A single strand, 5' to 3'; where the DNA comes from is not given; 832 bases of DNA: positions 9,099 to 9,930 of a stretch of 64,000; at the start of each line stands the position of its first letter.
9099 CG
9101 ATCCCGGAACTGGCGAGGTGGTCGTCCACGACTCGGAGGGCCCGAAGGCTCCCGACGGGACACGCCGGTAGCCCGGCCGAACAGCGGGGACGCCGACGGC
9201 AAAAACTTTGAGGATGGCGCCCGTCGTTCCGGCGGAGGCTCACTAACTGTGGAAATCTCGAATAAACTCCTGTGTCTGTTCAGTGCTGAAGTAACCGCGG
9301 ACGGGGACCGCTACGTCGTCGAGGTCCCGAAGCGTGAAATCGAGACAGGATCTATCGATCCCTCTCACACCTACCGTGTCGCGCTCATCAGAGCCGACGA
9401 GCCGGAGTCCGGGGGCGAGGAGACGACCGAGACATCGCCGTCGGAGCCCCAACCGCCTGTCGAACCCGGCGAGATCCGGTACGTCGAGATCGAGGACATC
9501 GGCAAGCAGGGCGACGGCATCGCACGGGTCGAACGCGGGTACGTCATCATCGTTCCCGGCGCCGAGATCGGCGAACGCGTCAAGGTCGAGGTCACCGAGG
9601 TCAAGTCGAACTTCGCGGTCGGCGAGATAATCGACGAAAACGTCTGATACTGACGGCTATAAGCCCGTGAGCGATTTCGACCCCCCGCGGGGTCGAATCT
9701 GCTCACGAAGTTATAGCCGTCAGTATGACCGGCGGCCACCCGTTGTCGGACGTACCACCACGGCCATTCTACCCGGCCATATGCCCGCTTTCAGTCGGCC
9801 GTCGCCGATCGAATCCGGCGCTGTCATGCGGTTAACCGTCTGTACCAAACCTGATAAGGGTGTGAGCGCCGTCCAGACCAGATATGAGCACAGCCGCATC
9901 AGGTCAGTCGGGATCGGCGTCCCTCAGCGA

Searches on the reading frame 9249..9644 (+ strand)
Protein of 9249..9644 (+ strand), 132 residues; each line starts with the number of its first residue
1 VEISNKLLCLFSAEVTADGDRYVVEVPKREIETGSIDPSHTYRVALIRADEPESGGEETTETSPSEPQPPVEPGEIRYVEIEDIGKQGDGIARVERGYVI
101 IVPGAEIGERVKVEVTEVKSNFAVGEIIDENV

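Call 79: search_protein_families(library=pfam, proteins=[window:9249-9644:+], max_evalue=0.001)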
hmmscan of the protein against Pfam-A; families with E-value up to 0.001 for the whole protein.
window:9249-9644:+ (132 aa): 1 family
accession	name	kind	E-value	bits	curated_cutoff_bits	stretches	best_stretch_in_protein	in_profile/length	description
PF01938.26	TRAM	-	4.6e-16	58.9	21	1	71-128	2-61/61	TRAM domain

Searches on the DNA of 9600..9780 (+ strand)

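Call 36: search_dna_similar(query=window:9640-9732:+, collection=plasmids, mode=distant, max_evalue=0.01, max_rows=20)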
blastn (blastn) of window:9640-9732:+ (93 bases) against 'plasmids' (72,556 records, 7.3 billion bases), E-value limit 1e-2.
Records with a match: 1; places in all: 2; records where one place covers at least 80% of the query: 1.
Best place of each record, by identity: 60-80% 1.
By first word of the organism name: Halomicrobium 1.
By predicted mobility (MOB-suite, as given by PLSDB): non-mobilizable 1.
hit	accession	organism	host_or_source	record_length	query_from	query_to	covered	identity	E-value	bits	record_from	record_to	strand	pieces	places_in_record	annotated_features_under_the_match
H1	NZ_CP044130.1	Halomicrobium sp. LC1Hm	-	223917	6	89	90%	77.4%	5e-9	67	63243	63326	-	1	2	none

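Call 37: get_annotated_region(hit=H1, flank=3000)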
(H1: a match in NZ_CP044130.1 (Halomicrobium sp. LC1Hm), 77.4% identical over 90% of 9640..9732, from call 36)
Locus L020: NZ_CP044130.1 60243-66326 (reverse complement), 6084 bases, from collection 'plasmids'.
description: Halomicrobium sp. LC1Hm plasmid pLC1Hm-01, complete sequence
organism: Halomicrobium sp. LC1Hm (NCBI taxid 2610902)
taxonomy: Archaea; Euryarchaeota; Halobacteria; Halobacteriales; Haloarculaceae; Halomicrobium; Halomicrobium sp. LC1Hm
host: -; source: -; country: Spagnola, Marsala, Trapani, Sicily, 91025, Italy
typing (MOB-suite, as given by PLSDB): non-mobilizable
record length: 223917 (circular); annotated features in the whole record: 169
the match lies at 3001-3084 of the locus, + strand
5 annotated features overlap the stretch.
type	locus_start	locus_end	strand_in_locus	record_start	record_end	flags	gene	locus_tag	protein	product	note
CDS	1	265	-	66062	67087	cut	-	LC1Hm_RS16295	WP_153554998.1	sugar ABC transporter permease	-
CDS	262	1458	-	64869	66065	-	-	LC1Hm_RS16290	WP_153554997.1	ABC transporter ATP-binding protein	-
CDS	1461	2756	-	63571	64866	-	-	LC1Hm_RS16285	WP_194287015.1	extracellular solute-binding protein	-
CDS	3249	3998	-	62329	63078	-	-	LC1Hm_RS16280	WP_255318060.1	DUF726 domain-containing protein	-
CDS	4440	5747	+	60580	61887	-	melA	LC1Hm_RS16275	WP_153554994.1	alpha-galactosidase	-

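Call 72: search_rna_families(source=window, start=9600, end=9780, threshold=evalue, max_evalue=5)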
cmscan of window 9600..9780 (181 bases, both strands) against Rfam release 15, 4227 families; matches with E-value up to 5: 0.
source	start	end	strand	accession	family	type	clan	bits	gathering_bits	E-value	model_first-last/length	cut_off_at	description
